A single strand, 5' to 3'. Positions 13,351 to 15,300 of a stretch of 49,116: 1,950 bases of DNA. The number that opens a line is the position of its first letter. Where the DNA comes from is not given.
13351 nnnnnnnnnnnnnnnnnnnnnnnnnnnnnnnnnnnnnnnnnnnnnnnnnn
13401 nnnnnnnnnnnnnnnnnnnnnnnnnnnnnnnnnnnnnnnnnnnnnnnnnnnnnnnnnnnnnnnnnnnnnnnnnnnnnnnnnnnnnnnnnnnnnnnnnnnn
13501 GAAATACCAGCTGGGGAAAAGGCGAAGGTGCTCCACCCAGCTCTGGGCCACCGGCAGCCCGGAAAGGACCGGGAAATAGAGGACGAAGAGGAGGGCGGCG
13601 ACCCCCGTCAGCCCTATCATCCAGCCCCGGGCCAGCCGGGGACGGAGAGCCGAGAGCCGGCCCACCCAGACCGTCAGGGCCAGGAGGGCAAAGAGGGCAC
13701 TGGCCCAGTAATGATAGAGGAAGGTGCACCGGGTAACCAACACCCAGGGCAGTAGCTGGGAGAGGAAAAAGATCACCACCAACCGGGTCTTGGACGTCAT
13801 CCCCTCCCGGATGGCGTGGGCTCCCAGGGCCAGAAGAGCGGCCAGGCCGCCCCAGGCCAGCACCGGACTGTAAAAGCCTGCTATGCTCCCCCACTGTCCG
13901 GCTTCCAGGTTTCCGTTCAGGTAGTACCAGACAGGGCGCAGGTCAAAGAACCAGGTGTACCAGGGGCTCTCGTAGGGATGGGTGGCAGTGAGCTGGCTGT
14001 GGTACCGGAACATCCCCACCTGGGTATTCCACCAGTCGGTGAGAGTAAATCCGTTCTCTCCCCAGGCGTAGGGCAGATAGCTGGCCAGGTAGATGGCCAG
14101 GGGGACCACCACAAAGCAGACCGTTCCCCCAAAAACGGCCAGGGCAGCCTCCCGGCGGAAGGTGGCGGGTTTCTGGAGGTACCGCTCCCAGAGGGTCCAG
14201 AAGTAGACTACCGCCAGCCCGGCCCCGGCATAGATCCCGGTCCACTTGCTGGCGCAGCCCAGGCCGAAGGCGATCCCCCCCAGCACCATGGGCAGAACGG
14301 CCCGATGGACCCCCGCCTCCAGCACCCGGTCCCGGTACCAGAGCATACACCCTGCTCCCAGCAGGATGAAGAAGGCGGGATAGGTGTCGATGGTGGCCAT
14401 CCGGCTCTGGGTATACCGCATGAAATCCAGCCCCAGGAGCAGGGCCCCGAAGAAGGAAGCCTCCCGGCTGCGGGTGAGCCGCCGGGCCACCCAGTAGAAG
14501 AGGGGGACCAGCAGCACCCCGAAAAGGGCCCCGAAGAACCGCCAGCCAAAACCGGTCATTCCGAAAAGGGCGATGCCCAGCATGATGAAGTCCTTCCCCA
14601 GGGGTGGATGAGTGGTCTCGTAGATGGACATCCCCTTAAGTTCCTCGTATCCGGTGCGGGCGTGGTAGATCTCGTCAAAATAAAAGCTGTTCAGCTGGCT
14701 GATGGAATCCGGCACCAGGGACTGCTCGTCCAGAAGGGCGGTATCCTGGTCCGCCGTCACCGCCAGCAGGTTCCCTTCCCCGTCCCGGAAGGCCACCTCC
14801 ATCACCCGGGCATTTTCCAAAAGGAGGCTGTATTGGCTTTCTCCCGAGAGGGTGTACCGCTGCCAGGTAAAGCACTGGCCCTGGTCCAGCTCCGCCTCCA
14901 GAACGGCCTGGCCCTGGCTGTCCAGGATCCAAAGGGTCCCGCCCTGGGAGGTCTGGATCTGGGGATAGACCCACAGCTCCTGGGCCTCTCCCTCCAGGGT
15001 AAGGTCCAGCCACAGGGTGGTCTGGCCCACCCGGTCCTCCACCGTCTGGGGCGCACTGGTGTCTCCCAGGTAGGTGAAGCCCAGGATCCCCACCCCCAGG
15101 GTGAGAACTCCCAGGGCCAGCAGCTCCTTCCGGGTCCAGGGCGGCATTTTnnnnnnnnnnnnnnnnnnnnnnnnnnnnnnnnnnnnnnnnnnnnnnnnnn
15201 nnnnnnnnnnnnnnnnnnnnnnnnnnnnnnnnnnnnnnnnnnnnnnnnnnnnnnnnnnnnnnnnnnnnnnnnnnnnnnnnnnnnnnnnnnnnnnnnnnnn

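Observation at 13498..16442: Single 980-aa polypeptide fusing two different GT-C-type domains, translationally coupled to cysS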

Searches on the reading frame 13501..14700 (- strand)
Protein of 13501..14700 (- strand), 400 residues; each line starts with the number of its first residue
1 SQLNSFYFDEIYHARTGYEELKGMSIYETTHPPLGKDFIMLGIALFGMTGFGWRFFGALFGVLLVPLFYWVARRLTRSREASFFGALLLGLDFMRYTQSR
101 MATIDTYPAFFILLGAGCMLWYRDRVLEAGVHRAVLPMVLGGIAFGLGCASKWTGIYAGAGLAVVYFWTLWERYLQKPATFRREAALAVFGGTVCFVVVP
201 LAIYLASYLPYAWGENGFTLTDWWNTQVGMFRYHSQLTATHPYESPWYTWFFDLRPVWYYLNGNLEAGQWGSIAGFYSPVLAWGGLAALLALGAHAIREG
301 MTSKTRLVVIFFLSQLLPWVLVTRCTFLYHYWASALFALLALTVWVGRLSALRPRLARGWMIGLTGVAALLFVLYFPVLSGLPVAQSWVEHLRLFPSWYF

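Call 6: search_protein_families(library=pfam, proteins=[window:13501-14700:-], max_evalue=1)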
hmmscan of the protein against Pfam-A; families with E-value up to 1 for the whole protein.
window:13501-14700:- (400 aa): 3 families
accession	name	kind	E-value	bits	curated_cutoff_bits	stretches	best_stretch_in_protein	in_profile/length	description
PF02366.24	PMT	-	1.7e-25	90.5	22.7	2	47-210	79-239/245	Dolichyl-phosphate-mannose-protein mannosyltransferase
PF16192.10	PMT_4TMC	-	3.9e-19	69.4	32.4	1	220-398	2-202/202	C-terminal four TMM region of protein-O-mannosyltransferase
PF13231.12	PMT_2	-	6.3e-12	46.4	26.1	1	31-187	2-149/160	Dolichyl-phosphate-mannose-protein mannosyltransferase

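Call 7: search_protein_families(library=ncbifam, proteins=[window:13501-14700:-], max_evalue=1)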
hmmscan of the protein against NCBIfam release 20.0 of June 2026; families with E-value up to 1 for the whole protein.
window:13501-14700:- (400 aa): 2 families
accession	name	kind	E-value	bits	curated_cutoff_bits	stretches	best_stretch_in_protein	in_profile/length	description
NF058602.1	PrMnsylTfPmt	equivalog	1.1e-18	67.4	800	2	30-208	98-295/530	protein O-mannosyltransferase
NF009784.2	PRK13279.1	equivalog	4.7e-05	22.2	567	1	31-185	61-211/539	lipid IV(A) 4-amino-4-deoxy-L-arabinosyltransferase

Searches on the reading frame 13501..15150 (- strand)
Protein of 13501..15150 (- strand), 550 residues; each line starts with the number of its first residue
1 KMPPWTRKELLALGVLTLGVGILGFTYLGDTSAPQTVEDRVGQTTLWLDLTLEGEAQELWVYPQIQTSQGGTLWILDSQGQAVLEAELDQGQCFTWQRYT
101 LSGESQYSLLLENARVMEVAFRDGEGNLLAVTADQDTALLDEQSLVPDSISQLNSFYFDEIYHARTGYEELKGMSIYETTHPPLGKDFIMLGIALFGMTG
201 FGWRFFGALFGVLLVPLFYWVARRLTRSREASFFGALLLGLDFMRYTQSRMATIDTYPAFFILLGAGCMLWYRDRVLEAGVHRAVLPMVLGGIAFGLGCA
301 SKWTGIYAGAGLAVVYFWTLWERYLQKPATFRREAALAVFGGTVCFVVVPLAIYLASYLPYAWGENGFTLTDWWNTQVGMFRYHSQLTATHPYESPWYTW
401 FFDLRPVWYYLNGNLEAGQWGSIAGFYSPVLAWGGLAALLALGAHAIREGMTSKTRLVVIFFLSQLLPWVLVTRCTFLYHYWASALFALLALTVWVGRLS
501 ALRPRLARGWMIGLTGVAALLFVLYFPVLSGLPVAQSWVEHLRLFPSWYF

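Call 10: search_solved_structures(query=window:13501-15150:-, max_evalue=1, show_alignments=2)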
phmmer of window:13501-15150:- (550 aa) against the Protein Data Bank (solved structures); distinct sequences matched with E-value up to 1: 3.
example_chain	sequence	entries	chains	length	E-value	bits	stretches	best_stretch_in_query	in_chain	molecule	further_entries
9e61_A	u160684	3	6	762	4.5e-08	35.4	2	370-490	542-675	Dolichyl-phosphate-mannose--protein mannosyltransferase 4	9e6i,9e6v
6p25_A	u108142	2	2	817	0.00014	23.9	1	197-358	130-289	Dolichyl-phosphate-mannose--protein mannosyltransferase 1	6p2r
9i5k_A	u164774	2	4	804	0.0024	19.8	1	370-490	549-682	Dolichyl-phosphate-mannose--protein mannosyltransferase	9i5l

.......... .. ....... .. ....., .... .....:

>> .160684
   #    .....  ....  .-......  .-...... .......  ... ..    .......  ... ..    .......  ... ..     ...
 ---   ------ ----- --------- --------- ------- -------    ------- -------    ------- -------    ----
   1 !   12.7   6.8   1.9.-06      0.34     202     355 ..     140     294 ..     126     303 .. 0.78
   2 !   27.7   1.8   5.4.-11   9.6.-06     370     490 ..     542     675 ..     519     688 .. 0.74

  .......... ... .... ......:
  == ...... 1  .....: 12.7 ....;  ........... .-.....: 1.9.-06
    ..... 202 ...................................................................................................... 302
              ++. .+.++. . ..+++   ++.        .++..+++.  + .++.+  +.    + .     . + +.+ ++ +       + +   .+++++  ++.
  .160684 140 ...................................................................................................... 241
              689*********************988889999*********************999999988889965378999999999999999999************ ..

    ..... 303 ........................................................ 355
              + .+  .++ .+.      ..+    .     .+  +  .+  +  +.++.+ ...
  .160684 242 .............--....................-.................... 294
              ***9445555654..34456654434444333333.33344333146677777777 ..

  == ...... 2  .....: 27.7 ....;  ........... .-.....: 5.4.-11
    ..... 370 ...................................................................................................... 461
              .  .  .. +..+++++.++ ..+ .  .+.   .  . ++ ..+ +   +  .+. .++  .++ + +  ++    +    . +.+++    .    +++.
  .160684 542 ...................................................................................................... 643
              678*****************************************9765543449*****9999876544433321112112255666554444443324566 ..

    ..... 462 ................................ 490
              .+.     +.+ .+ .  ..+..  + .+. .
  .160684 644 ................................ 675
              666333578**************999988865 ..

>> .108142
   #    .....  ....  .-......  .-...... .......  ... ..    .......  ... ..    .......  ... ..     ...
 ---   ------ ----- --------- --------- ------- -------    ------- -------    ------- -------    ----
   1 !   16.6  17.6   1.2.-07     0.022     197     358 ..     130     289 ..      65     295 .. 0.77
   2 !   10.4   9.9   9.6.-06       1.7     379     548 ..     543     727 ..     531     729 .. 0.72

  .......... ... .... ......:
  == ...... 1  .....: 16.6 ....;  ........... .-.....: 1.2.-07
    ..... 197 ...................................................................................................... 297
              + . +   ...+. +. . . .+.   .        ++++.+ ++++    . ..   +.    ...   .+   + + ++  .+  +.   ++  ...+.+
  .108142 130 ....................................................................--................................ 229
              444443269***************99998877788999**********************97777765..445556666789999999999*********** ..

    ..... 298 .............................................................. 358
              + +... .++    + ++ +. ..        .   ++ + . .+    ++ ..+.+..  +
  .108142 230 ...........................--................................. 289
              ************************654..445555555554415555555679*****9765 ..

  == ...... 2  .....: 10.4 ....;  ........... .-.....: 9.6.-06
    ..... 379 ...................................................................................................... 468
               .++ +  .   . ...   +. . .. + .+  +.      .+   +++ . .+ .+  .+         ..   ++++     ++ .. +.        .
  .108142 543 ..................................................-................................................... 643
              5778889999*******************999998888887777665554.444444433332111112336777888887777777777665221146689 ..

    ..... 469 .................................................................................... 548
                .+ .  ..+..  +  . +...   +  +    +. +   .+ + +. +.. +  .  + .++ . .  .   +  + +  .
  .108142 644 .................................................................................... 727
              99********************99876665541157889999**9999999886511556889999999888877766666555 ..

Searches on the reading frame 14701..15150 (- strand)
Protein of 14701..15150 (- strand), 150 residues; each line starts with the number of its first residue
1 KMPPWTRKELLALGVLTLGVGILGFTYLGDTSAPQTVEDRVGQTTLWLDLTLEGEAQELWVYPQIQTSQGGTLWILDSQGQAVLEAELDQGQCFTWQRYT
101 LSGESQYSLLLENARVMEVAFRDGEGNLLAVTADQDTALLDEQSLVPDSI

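Call 6: search_protein_families(library=pfam, proteins=[window:14701-15150:-], max_evalue=1)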
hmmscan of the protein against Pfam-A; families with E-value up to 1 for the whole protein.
window:14701-15150:- (150 aa): 3 families
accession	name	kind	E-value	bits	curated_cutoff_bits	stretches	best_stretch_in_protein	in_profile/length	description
PF13464.11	RodZ_C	-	0.032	14.6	23.9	1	75-131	12-63/72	RodZ C-terminal domain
PF07934.18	OGG_N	-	0.11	13.2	23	1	80-120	7-43/115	8-oxoguanine DNA glycosylase, N-terminal domain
PF12306.14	PixA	-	0.26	11.9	21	1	78-112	48-82/165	Inclusion body protein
